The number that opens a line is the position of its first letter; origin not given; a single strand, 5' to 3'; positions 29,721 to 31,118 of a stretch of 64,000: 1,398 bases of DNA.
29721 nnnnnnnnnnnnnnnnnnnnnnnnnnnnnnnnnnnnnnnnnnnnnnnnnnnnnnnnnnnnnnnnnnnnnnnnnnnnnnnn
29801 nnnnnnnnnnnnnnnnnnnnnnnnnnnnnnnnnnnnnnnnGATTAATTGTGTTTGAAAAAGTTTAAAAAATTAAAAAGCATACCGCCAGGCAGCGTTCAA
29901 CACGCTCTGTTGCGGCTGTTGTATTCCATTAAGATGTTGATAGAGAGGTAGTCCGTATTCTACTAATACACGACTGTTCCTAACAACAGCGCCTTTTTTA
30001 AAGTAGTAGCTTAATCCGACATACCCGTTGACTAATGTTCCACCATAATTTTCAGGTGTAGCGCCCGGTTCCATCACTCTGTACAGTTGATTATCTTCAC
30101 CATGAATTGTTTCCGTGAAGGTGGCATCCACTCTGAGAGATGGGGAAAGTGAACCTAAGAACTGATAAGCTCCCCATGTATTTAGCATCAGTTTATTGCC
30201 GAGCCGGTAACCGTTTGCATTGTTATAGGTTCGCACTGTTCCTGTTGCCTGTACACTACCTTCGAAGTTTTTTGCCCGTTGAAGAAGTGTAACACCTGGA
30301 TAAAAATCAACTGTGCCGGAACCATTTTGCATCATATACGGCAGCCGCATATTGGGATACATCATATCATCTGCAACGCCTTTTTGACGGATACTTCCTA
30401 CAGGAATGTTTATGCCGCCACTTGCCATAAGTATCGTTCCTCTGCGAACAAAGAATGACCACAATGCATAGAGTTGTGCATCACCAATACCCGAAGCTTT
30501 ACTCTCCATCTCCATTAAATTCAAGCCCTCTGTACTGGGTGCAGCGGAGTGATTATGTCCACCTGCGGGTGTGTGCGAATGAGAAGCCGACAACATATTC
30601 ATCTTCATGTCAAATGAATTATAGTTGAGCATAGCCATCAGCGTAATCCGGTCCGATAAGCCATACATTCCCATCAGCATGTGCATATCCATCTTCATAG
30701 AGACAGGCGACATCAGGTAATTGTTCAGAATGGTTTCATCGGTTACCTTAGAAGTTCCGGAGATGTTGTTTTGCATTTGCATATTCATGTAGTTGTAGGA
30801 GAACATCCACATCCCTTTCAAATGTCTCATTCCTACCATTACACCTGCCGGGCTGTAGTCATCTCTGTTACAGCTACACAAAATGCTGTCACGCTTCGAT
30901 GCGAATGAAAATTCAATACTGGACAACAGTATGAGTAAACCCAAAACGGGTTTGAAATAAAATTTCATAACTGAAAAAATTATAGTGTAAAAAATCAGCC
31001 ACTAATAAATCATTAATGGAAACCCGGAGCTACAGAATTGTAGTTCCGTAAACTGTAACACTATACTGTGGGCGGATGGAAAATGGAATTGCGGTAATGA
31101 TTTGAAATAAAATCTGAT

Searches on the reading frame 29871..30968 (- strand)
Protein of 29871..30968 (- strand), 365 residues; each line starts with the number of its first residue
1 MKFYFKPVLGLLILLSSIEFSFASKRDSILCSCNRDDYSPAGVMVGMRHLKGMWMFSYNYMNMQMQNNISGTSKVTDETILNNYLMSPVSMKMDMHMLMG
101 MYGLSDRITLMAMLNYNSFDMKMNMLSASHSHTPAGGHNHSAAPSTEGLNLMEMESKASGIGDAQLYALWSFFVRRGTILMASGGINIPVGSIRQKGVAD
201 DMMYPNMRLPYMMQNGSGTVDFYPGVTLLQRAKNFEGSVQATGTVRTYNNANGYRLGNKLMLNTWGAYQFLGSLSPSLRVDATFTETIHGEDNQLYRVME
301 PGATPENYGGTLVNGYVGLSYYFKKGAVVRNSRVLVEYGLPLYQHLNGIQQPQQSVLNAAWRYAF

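Call 10: search_protein_families(library=pfam, proteins=[window:29871-30968:-], max_evalue=0.01)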
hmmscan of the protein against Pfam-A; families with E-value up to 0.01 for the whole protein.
window:29871-30968:- (365 aa): 0 families

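Call 47: find_homologous_proteins(query=window:29871-30968:-, max_evalue=1e-10)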
Query window:29871-30968:- (365 aa): 111 proteins with E <= 1e-10 among 2912 candidates.
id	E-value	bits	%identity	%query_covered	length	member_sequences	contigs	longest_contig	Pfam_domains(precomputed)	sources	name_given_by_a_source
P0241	3.0e-244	827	100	100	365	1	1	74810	-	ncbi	-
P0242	2.7e-217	739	88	100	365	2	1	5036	-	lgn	-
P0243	4.5e-199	679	81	100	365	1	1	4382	-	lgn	-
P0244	5.3e-179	613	74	100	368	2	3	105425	-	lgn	-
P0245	6.1e-113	396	56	97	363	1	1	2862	-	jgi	jgi:hypothetical protein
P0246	5.1e-94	333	46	98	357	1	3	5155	PF13557.13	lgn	-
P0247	7.7e-92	326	46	98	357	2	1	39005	PF13557.13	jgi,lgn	-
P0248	1.7e-87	312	45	97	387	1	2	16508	-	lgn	-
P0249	2.4e-87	311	48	92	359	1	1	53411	-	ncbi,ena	-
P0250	3.6e-87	311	48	92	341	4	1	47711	-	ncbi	-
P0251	2.1e-85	305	43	97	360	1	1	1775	PF13557.13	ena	-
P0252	2.2e-85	305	44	100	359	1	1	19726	-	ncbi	-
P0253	3.0e-85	304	44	97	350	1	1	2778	-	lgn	-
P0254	2.4e-84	301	45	100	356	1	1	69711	-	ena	-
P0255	5.3e-84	300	44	97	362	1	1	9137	-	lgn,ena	-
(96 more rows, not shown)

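Call 48: find_encoding_contigs(protein=P0242, flank=10000)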
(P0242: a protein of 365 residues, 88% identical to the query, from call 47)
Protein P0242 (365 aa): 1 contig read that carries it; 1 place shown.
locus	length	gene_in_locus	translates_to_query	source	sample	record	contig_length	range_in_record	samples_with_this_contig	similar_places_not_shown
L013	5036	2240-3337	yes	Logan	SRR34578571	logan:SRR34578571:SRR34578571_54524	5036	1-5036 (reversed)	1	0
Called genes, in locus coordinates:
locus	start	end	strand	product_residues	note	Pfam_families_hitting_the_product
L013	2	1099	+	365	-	?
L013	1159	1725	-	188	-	PF00403:HMA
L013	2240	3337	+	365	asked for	-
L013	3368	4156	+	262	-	PF20243:MbnP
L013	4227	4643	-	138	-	PF05036:SPOR (weak)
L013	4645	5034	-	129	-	?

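Call 49: find_encoding_contigs(protein=P0244, flank=10000)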
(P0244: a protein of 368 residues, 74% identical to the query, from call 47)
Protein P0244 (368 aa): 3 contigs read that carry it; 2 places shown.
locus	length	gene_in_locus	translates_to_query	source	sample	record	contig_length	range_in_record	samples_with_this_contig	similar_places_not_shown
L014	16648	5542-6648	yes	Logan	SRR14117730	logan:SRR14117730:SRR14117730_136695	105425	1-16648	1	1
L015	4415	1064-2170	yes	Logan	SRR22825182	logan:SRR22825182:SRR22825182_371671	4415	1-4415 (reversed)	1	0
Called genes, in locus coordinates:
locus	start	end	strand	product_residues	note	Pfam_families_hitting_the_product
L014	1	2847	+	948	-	?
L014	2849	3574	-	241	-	PF13505:OMP_b-brl, PF13568:OMP_b-brl_2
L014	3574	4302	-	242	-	PF01209:Ubie_methyltran, PF02353:CMAS (weak), PF05175:MTS (faint), PF13489:Methyltransf_23, PF13649:Methyltransf_25, PF13847:Methyltransf_31, PF08241:Methyltransf_11, PF08242:Methyltransf_12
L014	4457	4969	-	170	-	PF00403:HMA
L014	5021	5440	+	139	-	-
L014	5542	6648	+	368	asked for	-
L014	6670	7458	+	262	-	PF20243:MbnP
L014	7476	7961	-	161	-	PF05036:SPOR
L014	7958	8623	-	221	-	PF01791:DeoC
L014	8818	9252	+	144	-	PF02502:LacAB_rpiB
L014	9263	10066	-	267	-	PF04536:TPM_phosphatase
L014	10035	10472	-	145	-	PF04536:TPM_phosphatase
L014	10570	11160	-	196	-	PF04011:LemA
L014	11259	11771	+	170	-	PF13302:Acetyltransf_3, PF00583:Acetyltransf_1 (weak)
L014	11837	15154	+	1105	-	PF00133:tRNA-synt_1, PF09334:tRNA-synt_1g (weak), PF08264:Anticodon_1, PF19302:DUF5915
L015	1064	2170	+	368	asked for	-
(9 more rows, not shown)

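Call 50: find_encoding_contigs(protein=P0243, flank=10000)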
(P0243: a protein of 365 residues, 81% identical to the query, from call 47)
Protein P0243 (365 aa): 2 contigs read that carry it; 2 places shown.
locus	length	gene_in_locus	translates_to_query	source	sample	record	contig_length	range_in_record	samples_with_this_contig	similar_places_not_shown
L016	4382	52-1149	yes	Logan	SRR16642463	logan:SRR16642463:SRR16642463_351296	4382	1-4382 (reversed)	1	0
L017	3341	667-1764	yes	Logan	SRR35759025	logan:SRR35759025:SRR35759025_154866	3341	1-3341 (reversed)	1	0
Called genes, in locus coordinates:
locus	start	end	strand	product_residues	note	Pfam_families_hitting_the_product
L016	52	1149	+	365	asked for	-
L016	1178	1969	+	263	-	PF20243:MbnP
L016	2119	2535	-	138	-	PF05036:SPOR (weak)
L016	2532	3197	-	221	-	PF01791:DeoC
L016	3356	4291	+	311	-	PF00294:PfkB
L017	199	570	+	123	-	-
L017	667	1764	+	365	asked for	-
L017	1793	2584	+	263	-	PF20243:MbnP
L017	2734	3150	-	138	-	PF05036:SPOR (weak)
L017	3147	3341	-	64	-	?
